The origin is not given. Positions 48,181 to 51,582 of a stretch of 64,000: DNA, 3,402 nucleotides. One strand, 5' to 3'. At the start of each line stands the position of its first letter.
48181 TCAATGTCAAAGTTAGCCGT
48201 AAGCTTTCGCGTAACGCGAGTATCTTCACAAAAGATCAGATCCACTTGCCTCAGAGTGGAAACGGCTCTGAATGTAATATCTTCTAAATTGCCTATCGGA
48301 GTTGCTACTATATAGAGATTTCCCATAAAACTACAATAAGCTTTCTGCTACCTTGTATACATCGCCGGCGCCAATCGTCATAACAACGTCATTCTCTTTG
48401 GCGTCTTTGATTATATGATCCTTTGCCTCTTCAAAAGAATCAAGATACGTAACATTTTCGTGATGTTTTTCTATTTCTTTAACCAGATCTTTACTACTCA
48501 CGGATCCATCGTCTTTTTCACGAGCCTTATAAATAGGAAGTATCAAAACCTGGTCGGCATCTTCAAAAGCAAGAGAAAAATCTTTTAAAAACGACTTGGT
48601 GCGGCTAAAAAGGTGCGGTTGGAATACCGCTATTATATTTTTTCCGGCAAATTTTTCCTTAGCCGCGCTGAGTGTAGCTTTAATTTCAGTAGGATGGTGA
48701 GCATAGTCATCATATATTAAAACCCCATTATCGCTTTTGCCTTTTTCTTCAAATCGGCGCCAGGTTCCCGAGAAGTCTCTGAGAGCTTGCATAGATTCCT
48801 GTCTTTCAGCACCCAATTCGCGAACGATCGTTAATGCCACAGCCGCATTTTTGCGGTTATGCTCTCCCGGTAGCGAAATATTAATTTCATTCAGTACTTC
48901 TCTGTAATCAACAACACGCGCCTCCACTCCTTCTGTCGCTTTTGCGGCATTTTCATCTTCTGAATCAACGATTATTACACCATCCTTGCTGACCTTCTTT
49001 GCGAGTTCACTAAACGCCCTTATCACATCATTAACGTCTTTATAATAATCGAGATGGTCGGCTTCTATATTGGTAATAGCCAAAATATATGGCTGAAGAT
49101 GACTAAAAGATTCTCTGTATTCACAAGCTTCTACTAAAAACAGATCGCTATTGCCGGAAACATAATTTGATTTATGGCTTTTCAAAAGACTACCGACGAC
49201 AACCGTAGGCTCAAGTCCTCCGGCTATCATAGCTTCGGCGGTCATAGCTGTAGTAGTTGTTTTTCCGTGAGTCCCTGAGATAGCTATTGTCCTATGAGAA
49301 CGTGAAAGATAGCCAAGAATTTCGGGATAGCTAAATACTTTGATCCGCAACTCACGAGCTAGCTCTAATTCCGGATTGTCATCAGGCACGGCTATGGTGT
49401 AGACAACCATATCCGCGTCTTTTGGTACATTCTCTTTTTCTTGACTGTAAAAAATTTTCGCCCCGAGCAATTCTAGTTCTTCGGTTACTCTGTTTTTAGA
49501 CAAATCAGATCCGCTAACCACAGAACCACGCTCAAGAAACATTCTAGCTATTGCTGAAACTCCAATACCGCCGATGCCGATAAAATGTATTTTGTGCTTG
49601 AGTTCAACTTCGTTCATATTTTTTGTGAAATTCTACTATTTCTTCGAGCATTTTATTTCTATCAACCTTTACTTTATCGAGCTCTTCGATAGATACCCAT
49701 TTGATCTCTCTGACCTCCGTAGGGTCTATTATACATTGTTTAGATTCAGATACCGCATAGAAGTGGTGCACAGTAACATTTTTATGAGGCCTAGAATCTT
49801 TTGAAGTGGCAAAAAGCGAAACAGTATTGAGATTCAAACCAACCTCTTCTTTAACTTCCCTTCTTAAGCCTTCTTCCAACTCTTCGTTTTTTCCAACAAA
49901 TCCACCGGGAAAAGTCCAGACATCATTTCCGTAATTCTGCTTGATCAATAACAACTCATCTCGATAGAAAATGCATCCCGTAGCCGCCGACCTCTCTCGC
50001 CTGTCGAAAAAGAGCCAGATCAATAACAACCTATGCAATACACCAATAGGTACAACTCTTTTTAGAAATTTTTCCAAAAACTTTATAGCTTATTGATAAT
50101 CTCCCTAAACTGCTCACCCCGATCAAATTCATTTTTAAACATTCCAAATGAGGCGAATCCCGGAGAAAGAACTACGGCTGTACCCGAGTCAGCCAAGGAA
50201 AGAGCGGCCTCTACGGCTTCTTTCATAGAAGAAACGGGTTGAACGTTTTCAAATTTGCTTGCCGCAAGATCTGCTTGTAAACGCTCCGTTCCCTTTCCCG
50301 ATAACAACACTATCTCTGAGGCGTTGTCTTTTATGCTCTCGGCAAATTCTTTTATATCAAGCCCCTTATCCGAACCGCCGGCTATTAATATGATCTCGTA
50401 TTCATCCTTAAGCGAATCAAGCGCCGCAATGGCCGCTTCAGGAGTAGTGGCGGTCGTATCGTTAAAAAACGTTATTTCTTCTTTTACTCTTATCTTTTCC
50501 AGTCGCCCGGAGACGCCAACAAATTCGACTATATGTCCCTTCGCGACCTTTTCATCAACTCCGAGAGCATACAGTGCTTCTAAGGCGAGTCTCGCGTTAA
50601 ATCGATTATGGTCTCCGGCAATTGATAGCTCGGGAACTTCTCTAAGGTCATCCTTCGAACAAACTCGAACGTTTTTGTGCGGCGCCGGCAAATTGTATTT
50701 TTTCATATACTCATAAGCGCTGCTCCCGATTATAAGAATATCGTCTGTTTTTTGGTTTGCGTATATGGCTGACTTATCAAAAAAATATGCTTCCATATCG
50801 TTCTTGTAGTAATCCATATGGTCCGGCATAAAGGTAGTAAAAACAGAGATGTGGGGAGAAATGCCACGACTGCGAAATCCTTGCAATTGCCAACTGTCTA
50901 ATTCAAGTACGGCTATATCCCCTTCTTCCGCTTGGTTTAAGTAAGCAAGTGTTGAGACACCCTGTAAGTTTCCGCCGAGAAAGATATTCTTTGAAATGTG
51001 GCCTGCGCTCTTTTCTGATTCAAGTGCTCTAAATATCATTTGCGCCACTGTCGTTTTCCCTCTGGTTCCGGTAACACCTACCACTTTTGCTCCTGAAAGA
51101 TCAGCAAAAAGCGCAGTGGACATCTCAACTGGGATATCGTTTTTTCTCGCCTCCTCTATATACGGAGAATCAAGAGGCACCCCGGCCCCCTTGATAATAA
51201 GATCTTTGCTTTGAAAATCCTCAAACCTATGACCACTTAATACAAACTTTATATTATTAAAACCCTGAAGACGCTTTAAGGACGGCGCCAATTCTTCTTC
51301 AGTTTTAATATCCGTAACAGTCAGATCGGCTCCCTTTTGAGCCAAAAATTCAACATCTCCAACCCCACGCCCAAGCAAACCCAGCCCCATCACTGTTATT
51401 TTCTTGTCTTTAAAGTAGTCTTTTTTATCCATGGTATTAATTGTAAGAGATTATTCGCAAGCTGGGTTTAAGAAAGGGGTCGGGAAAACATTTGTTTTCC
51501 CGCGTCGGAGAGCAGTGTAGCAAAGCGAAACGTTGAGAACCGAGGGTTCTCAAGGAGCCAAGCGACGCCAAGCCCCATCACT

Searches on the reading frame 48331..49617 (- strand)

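Call 52: search_protein_families(library=ncbifam, proteins=[window:48331-49617:-], max_evalue=1e-20)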
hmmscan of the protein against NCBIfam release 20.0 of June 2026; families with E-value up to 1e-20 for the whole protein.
window:48331-49617:- (428 aa): 5 families
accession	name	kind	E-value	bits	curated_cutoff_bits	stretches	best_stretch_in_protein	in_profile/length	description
TIGR01082.1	murC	equivalog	1.8e-134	449.2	335.1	2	9-235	1-227/449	UDP-N-acetylmuramate--L-alanine ligase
NF011171.0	PRK14573.1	equivalog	9.7e-83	278.4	1015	2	241-427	259-444/809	bifunctional UDP-N-acetylmuramate--L-alanine ligase/D-alanine--D-alanine ligase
TIGR01081.1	mpl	equivalog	1.4e-54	185.8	388.7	2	9-226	1-227/448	UDP-N-acetylmuramate:L-alanyl-gamma-D-glutamyl-meso-diaminopimelate ligase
TIGR01087.1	murD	equivalog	8.7e-34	117.3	211.95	1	9-320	1-336/441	UDP-N-acetylmuramoyl-L-alanine--D-glutamate ligase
NF053645.1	pMurC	equivalog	6e-29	101.1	560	0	12-138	3-132/492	pseudomurein biosynthesis peptide ligase pMurC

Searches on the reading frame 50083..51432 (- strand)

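Call 52: search_protein_families(library=ncbifam, proteins=[window:50083-51432:-], max_evalue=1e-20)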
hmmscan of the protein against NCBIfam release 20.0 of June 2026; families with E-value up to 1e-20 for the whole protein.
window:50083-51432:- (449 aa): 7 families
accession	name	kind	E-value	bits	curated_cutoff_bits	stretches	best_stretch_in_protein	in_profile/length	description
TIGR01087.1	murD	equivalog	1.6e-93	314.2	211.95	1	11-447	1-440/441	UDP-N-acetylmuramoyl-L-alanine--D-glutamate ligase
TIGR01082.1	murC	equivalog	2.3e-27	96.2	335.1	1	21-346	9-342/449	UDP-N-acetylmuramate--L-alanine ligase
NF001124.0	PRK00139.1-2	equivalog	1.1e-22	80.5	476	0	104-244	99-252/500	UDP-N-acetylmuramoyl-L-alanyl-D-glutamate--2,6-diaminopimelate ligase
TIGR01085.1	murE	subfamily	8e-22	77.8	257.3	0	92-237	61-222/472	UDP-N-acetylmuramyl-tripeptide synthetase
NF053645.1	pMurC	equivalog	1.4e-21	76.8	560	0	29-227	17-213/492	pseudomurein biosynthesis peptide ligase pMurC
NF053647.1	pMurD2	equivalog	2.4e-21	76.1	550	1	11-415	2-384/405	pseudomurein biosynthesis peptide ligase pMurD2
NF001126.0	PRK00139.1-4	equivalog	5.2e-21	74.7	373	0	103-237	91-237/486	UDP-N-acetylmuramoyl-L-alanyl-D-glutamate--2,6-diaminopimelate ligase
